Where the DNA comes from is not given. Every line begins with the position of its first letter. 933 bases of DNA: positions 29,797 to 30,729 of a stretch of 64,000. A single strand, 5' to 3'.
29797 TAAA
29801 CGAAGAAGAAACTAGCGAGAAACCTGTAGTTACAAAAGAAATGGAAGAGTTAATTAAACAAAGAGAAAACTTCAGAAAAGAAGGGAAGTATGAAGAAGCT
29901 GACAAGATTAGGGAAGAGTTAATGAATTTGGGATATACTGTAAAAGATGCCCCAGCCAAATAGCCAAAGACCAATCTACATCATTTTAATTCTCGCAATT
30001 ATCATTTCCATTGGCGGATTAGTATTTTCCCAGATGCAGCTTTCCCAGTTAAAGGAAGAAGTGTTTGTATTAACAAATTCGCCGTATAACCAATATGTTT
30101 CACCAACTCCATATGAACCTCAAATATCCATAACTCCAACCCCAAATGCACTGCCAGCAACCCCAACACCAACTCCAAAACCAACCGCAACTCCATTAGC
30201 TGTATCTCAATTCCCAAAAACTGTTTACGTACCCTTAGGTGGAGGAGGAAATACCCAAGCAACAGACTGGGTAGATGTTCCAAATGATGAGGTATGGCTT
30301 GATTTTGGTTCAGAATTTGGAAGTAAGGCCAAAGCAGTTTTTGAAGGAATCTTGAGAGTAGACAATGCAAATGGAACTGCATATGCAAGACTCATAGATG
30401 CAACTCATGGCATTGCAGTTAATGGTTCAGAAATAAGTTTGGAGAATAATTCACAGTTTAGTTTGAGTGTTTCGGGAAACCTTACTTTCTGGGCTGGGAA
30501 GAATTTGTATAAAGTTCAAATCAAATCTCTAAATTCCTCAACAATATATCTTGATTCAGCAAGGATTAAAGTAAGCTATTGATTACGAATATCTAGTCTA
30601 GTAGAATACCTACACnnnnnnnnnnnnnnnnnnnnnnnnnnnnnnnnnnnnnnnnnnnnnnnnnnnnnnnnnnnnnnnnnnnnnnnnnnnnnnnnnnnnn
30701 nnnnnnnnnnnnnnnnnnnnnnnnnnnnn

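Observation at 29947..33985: Operon-like cluster with a 693-aa orphan cytoplasmic protein flanked by membrane-anchored and secreted proteins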

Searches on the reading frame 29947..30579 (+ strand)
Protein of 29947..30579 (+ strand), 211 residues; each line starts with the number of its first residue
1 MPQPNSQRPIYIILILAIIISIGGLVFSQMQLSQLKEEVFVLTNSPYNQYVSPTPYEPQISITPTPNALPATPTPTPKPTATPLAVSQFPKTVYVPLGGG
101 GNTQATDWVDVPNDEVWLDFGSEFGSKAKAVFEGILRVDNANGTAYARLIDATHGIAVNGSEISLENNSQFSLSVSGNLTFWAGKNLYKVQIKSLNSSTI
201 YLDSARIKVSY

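Call 3: search_protein_families(library=pfam, proteins=[window:29947-30579:+], max_evalue=1)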
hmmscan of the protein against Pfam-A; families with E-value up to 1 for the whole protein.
window:29947-30579:+ (211 aa): 1 family
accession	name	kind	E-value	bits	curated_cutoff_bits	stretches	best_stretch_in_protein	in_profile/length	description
PF16951.10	MaAIMP_sms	-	0.11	12.7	26.2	1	12-47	7-43/60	Putative methionine and alanine importer, small subunit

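Call 4: search_protein_families(library=ncbifam, proteins=[window:29947-30579:+], max_evalue=1)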
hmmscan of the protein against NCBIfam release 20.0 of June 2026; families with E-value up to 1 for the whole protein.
window:29947-30579:+ (211 aa): 2 families
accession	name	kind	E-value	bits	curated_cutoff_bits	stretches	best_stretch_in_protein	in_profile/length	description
NF037973.1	metallo_SslE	exception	0.048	11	3000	1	53-102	52-101/1519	lipoprotein metalloprotease SslE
TIGR02209.1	ftsL_broad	equivalog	0.22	11.5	42.45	1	10-38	4-32/85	cell division protein FtsL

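Call 12: search_protein_families(library=phrogs, proteins=[window:29947-30579:+], max_evalue=0.1)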
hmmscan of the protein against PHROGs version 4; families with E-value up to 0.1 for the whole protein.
window:29947-30579:+ (211 aa): 0 families

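Call 13: search_protein_families(library=padloc, proteins=[window:29947-30579:+], max_evalue=0.1)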
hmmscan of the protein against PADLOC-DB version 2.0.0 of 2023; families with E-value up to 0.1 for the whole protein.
window:29947-30579:+ (211 aa): 0 families

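Call 16: find_homologous_proteins(query=window:29947-30579:+)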
Query window:29947-30579:+ (211 aa): 130 proteins with E <= 0.001 among 826 candidates; the best 120 are listed.
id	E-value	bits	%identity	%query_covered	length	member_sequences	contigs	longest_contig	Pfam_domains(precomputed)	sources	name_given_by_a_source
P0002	4.6e-134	462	100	100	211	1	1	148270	-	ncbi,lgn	-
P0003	5.8e-105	367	78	100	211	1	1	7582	-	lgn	-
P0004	2.7e-71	257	61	100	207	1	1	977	-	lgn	-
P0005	1.2e-61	226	47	100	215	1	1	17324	-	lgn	-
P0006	6.5e-48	181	59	68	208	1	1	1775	-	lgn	-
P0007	1.8e-47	180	46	100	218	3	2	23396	-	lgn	-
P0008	5.3e-47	178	62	57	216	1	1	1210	-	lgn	-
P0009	1.8e-46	176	46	96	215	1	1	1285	-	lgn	-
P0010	1.2e-45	174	44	99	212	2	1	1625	-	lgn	-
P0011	4.4e-45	172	59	58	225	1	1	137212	-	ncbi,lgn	ncbi:MAG TPA: hypothetical protein VF185_00300 [Patescibacteria group bacterium]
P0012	7.4e-45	171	43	100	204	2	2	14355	-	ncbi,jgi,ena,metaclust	metaclust:\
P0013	8.0e-45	171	46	96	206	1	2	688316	-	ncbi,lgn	-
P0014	9.0e-45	171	45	100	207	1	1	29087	-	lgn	-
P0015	1.0e-44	171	61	57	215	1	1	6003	-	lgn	-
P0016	1.0e-44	171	60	65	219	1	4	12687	-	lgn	-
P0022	1.7e-42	163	47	99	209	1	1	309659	-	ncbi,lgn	-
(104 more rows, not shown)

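Call 17: find_encoding_contigs(protein=P0003, flank=8000, max_places=2)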
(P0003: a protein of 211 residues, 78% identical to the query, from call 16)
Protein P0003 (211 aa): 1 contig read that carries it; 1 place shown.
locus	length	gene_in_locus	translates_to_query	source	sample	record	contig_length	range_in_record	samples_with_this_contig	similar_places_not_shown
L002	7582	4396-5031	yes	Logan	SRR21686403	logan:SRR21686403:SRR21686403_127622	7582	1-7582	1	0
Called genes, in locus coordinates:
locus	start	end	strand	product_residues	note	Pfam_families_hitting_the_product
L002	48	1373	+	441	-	PF01229:Glyco_hydro_39, PF11790:Glyco_hydro_cc (weak)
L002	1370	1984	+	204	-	PF21176:RecR_HhH, PF01751:Toprim, PF13662:Toprim_4, PF21175:RecR_C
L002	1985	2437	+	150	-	-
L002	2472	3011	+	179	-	-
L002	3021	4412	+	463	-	PF01406:tRNA-synt_1e, PF01921:tRNA-synt_1f (faint), PF09334:tRNA-synt_1g, PF23493:CysS_C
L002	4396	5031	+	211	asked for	-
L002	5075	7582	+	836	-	?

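Call 18: find_encoding_contigs(protein=P0005, flank=8000, max_places=2)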
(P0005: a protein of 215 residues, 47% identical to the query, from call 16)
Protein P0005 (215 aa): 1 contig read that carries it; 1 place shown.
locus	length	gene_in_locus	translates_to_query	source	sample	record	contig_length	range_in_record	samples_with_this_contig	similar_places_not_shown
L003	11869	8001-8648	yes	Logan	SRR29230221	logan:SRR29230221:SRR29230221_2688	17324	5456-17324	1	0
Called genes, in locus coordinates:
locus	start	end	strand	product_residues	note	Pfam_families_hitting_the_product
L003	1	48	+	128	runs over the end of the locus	PF02130:YbeY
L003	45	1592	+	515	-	PF13177:DNA_pol3_delta2, PF00004:AAA, PF07728:AAA_5 (faint), PF20964:DnaX_C (weak)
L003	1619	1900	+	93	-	-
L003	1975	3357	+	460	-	PF01229:Glyco_hydro_39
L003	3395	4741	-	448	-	-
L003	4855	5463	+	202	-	PF21176:RecR_HhH, PF01751:Toprim, PF13662:Toprim_4, PF21175:RecR_C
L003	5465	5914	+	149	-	-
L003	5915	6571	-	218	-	-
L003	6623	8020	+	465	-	PF00133:tRNA-synt_1 (faint), PF01406:tRNA-synt_1e, PF09334:tRNA-synt_1g (faint), PF01921:tRNA-synt_1f (weak), PF23493:CysS_C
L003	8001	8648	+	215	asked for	-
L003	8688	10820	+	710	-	-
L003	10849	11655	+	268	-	-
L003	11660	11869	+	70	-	?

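Call 19: find_encoding_contigs(protein=P0007, flank=8000, max_places=2)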
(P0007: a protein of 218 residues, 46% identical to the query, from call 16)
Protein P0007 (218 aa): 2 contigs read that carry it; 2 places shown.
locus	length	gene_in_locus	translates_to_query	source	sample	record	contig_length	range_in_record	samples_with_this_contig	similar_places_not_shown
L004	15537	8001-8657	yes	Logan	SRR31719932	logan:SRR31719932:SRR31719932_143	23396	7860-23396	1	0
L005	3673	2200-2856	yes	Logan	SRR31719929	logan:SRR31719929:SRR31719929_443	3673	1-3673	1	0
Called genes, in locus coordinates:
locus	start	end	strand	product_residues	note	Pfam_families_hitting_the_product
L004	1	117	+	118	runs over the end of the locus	PF11969:DcpS_C, PF01230:HIT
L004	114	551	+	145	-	PF02637:GatB_Yqey (faint), PF09424:YqeY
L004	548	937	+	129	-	PF02130:YbeY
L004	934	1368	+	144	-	PF13177:DNA_pol3_delta2, PF00004:AAA (weak)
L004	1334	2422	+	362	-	PF13177:DNA_pol3_delta2, PF22608:DNAX_ATPase_lid (weak), PF21960:RCF1-5-like_lid (weak), PF20964:DnaX_C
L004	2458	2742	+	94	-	PF02575:YbaB_DNA_bd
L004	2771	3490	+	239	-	-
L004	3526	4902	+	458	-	PF01229:Glyco_hydro_39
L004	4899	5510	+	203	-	PF21176:RecR_HhH, PF02132:RecR_ZnF (weak), PF01751:Toprim, PF13662:Toprim_4, PF21175:RecR_C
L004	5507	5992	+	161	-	-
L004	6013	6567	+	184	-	-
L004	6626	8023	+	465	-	PF00133:tRNA-synt_1 (faint), PF01406:tRNA-synt_1e, PF01921:tRNA-synt_1f (faint), PF09334:tRNA-synt_1g (weak), PF23493:CysS_C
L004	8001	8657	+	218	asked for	-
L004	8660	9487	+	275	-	-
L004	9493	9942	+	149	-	-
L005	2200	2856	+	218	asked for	-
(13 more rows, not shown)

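Call 25: find_encoding_contigs(protein=P0013, flank=6000, max_places=1)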
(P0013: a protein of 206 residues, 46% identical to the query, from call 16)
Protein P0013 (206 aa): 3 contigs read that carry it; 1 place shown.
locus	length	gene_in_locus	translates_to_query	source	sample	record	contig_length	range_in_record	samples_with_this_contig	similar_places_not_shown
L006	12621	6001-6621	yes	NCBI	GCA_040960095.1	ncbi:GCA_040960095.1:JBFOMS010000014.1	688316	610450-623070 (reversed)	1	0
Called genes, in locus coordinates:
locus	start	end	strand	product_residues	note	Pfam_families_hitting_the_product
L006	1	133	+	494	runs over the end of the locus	PF13177:DNA_pol3_delta2, PF00004:AAA, PF22608:DNAX_ATPase_lid, PF20964:DnaX_C (weak)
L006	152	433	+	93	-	PF02575:YbaB_DNA_bd (weak)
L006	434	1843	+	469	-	PF01229:Glyco_hydro_39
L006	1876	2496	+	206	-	PF21176:RecR_HhH, PF01751:Toprim, PF13662:Toprim_4, PF21175:RecR_C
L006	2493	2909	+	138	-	-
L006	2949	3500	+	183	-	-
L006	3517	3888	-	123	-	-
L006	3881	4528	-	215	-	-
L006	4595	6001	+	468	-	PF00133:tRNA-synt_1 (faint), PF01406:tRNA-synt_1e, PF01921:tRNA-synt_1f (faint), PF09334:tRNA-synt_1g (weak), PF09190:DALR_2 (faint)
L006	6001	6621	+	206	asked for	-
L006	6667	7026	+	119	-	PF05635:23S_rRNA_IVP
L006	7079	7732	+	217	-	PF00702:Hydrolase, PF12710:HAD (weak), PF13419:HAD_2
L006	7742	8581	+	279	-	-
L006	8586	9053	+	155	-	-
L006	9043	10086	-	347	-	PF01702:TGT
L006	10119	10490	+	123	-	PF07883:Cupin_2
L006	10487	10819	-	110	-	-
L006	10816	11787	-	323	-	PF02661:Fic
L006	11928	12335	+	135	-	PF13473:Cupredoxin_1, PF00127:Copper-bind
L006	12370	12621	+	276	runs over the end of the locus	-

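Call 26: find_encoding_contigs(protein=P0011, flank=6000, max_places=1)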
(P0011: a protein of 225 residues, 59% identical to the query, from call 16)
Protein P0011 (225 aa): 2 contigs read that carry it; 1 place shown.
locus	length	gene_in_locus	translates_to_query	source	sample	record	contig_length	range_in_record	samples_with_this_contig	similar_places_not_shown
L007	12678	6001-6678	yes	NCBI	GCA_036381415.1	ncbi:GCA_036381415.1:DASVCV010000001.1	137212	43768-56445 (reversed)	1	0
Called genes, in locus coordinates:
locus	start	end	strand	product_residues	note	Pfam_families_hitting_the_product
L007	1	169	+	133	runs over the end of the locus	PF02130:YbeY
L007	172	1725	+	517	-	PF13177:DNA_pol3_delta2, PF00004:AAA, PF22608:DNAX_ATPase_lid, PF20964:DnaX_C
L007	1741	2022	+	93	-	PF02575:YbaB_DNA_bd (faint)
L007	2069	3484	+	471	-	PF01229:Glyco_hydro_39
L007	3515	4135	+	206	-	PF21176:RecR_HhH, PF01751:Toprim, PF13662:Toprim_4, PF21175:RecR_C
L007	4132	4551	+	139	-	-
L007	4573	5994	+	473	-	PF00133:tRNA-synt_1 (faint), PF01921:tRNA-synt_1f (faint), PF01406:tRNA-synt_1e, PF09334:tRNA-synt_1g (weak)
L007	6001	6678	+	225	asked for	-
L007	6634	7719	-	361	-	PF01933:CofD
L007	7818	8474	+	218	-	PF00702:Hydrolase, PF12710:HAD (weak), PF13419:HAD_2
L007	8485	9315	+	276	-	-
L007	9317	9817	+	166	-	-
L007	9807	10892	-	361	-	PF01702:TGT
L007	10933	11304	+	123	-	PF02311:AraC_binding (faint), PF07883:Cupin_2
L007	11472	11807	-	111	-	-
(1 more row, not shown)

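Call 27: find_encoding_contigs(protein=P0022, flank=6000, max_places=1)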
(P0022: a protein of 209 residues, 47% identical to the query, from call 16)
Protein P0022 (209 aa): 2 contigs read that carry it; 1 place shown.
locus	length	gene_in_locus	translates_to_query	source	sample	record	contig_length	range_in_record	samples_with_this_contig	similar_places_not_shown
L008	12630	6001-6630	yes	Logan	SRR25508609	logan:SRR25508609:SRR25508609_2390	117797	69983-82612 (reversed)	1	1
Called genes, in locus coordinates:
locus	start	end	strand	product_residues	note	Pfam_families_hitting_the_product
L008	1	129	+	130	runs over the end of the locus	PF02130:YbeY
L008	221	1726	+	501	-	PF13177:DNA_pol3_delta2, PF00004:AAA, PF22608:DNAX_ATPase_lid, PF20964:DnaX_C (weak)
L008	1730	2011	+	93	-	PF02575:YbaB_DNA_bd (weak)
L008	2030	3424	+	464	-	PF01229:Glyco_hydro_39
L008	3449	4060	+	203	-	PF21176:RecR_HhH, PF02132:RecR_ZnF (weak), PF01751:Toprim, PF13662:Toprim_4, PF21175:RecR_C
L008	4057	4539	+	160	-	-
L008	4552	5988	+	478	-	PF01406:tRNA-synt_1e, PF09334:tRNA-synt_1g (faint), PF23493:CysS_C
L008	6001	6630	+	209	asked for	-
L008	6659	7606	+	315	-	-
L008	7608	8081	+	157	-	-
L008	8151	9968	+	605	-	PF00009:GTP_EFTU, PF01926:MMR_HSR1 (weak), PF22042:EF-G_D2, PF03144:GTP_EFTU_D2, PF14492:EFG_III (weak), PF00679:EFG_C, PF21018:BipA_C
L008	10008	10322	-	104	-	-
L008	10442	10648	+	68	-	-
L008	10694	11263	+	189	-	-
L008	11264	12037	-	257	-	PF09992:NAGPA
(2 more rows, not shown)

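Call 31: search_protein_families(library=pfam, proteins=[L002:5075-7582:+, L003:8688-10817:+, L006:6667-7023:+, L003:5915-6571:-, L003:3395-4741:-], max_evalue=0.01)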
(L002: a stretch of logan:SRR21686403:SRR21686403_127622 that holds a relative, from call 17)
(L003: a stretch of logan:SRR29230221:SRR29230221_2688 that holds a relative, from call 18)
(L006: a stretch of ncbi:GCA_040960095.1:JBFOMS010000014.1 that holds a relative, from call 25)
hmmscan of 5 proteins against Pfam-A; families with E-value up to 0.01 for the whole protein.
L002:5075-7582:+ (836 aa): 2 families
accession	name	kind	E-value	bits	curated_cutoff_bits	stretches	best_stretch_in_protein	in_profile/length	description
PF00176.29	SNF2-rel_dom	-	1.1e-14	54.6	24.9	1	586-808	23-256/290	SNF2-related domain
PF00270.35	DEAD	-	5.7e-05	23.3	26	1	570-731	4-166/167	DEAD/DEAH box helicase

L003:8688-10817:+ (710 aa): 0 families

L006:6667-7023:+ (119 aa): 1 family
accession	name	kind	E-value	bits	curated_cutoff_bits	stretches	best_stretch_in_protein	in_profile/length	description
PF05635.17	23S_rRNA_IVP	-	1.4e-16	61.1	33.8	1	8-107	6-104/106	23S rRNA-intervening sequence protein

L003:5915-6571:- (218 aa): 0 families

L003:3395-4741:- (448 aa): 0 families

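Call 46: find_related_loci(query=A5, collection=genome_contigs, flank=8000)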
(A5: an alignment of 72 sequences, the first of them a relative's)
Query A5 (211 aa) in genome_contigs; peptide patterns used: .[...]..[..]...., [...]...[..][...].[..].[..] (x = any residue, [..] = any of these).
96 stretches matched a pattern; 31 encode a relative of the query (tblastn E <= 1e-3); 31 distinct loci.
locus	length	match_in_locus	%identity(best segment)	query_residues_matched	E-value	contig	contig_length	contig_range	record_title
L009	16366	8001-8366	59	90-211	4e-44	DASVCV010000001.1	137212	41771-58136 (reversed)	MAG TPA_asm: Patescibacteria group bacterium isolate SMAG_U2016 k141_198926, whole genome shotgun sequence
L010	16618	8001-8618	38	5-211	2e-38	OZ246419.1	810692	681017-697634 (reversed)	MAG: uncultured Gammaproteobacteria bacterium isolate binchicken_co84_156 genome assembly, chromosome: 1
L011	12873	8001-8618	38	12-211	5e-40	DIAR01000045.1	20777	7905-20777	MAG TPA_asm: Candidatus Woesebacteria bacterium UBA5073 UBA5073_contig_2832, whole genome shotgun sequence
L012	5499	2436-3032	40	14-211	5e-37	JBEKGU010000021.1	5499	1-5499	MAG: Candidatus Microgenomates bacterium isolate SPRUCE 260 SPRUCE_260_21, whole genome shotgun sequence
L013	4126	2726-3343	37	7-211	3e-37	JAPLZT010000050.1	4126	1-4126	MAG: Candidatus Woesebacteria bacterium isolate LacPavin_0920_WC90_MAG_37_8 LacPavin_0920_WC90_scaffold_1553916, whole g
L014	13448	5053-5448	47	80-211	3e-36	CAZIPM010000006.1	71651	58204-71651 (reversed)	MAG TPA_asm: uncultured Gammaproteobacteria bacterium isolate SRP050083_co2_604 genome assembly, contig: NODE_132_length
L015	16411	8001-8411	47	71-209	3e-36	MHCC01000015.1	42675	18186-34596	MAG: Candidatus Blackburnbacteria bacterium RIFCSPLOWO2_01_FULL_40_20 rifcsplowo2_01_scaffold_4415, whole genome shotgun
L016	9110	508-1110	36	15-211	5e-36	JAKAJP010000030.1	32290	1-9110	MAG: bacterium isolate WY4.bin110 NODE_1612_length_32290_cov_2.040948, whole genome shotgun sequence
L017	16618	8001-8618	36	10-211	5e-36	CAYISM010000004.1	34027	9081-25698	MAG TPA_asm: uncultured Gammaproteobacteria bacterium isolate ERP119705_co3_788 genome assembly, contig: NODE_1349_lengt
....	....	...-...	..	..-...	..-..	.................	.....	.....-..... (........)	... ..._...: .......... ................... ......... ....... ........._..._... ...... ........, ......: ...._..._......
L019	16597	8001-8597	38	10-211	6e-36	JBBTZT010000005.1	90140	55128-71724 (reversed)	MAG: Patescibacteria group bacterium isolate H41-bin064_1 H41_bin064_1_000000000005, whole genome shotgun sequence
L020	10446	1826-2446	39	3-209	9e-36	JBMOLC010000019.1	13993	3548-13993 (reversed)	MAG: Patescibacteria group bacterium isolate Betzabe_MAG014 MAG014_19, whole genome shotgun sequence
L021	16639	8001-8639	38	8-211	4e-35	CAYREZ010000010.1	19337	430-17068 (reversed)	MAG TPA_asm: uncultured Gammaproteobacteria bacterium isolate SRP050083_co1_461 genome assembly, contig: NODE_1116_lengt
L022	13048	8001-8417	44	72-211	8e-34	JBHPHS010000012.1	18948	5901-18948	Patescibacteria group bacterium isolate SAG AM-312-A20 AM-312-A20_NODE_12, whole genome shotgun sequence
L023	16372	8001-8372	48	90-211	2e-33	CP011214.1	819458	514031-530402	MAG: Candidatus Woesebacteria bacterium GW2011_GWF1_31_35 chromosome, complete genome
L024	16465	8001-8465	41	57-211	2e-33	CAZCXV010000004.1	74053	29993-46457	MAG TPA_asm: uncultured Gammaproteobacteria bacterium isolate SRP062349_co2_267 genome assembly, contig: NODE_219_length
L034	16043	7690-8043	46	94-211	3e-27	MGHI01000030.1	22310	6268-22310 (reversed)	MAG: Candidatus Woesebacteria bacterium RIFCSPLOWO2_01_FULL_39_61 rifcsplowo2_01_scaffold_4082, whole genome shotgun seq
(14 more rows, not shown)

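Call 51: search_protein_families(library=pfam, proteins=[L017:8679-9530:+, L017:9530-12247:+, L024:13296-15983:+, L024:12256-13278:+, L024:11214-12125:+, L024:8481-9917:-, L024:10081-11139:-, L010:8621-9754:-, L011:8622-9266:+, L034:8102-8833:+], max_evalue=0.001)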
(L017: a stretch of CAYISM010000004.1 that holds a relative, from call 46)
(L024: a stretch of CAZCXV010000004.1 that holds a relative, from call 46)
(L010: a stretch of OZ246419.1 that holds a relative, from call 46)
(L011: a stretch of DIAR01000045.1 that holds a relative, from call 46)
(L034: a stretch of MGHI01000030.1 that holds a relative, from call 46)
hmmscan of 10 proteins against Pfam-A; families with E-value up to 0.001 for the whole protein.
L017:8679-9530:+ (284 aa): 0 families

L017:9530-12247:+ (906 aa): 0 families

L024:13296-15983:+ (896 aa): 0 families

L024:12256-13278:+ (341 aa): 5 families
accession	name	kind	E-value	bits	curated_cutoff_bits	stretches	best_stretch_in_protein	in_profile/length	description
PF13358.12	DDE_3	-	2.8e-24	86.1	28.6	1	182-318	3-139/146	DDE superfamily endonuclease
PF13592.12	HTH_33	-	4.9e-08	32.9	25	1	107-165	2-59/60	Winged helix-turn helix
PF13384.12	HTH_23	-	4.3e-06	26.8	24.6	1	25-69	3-47/50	Homeodomain-like domain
PF13565.12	HTH_32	-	7.5e-06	26.9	33.7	1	55-127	1-64/73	Homeodomain-like domain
PF13551.12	HTH_29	-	0.00041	20.8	28.1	1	29-88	1-62/64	Winged helix-turn helix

L024:11214-12125:+ (304 aa): 0 families

L024:8481-9917:- (479 aa): 0 families

L024:10081-11139:- (353 aa): 0 families

L010:8621-9754:- (378 aa): 0 families

L011:8622-9266:+ (215 aa): 4 families
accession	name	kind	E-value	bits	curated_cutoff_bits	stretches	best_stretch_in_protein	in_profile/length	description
PF13419.12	HAD_2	-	1.9e-31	110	23.8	1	5-184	1-178/178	Haloacid dehalogenase-like hydrolase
PF00702.32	Hydrolase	-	2.1e-28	100.4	26.4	1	3-177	2-190/191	haloacid dehalogenase-like hydrolase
PF13242.12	Hydrolase_like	-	0.00023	21.5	22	1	139-199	2-67/75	HAD-hyrolase-like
PF12710.13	HAD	-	0.0003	21.7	27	1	5-135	1-142/189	haloacid dehalogenase-like hydrolase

L034:8102-8833:+ (244 aa): 3 families
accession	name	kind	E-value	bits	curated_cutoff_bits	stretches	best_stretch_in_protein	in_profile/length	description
PF13419.12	HAD_2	-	1.8e-29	103.5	23.8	1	33-212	1-178/178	Haloacid dehalogenase-like hydrolase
PF00702.32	Hydrolase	-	2.5e-27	97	26.4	1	31-206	2-191/191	haloacid dehalogenase-like hydrolase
PF13242.12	Hydrolase_like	-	1.2e-07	31.9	22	1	169-234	4-74/75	HAD-hyrolase-like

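Call 89: search_solved_structures(query=A5, max_evalue=1)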
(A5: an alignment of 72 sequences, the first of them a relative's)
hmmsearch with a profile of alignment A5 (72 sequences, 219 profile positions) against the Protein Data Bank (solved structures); distinct sequences matched with E-value up to 1: 1.
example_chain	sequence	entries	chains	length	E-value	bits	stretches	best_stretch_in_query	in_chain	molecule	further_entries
6pir_A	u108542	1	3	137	0.39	14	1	18-108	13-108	MavE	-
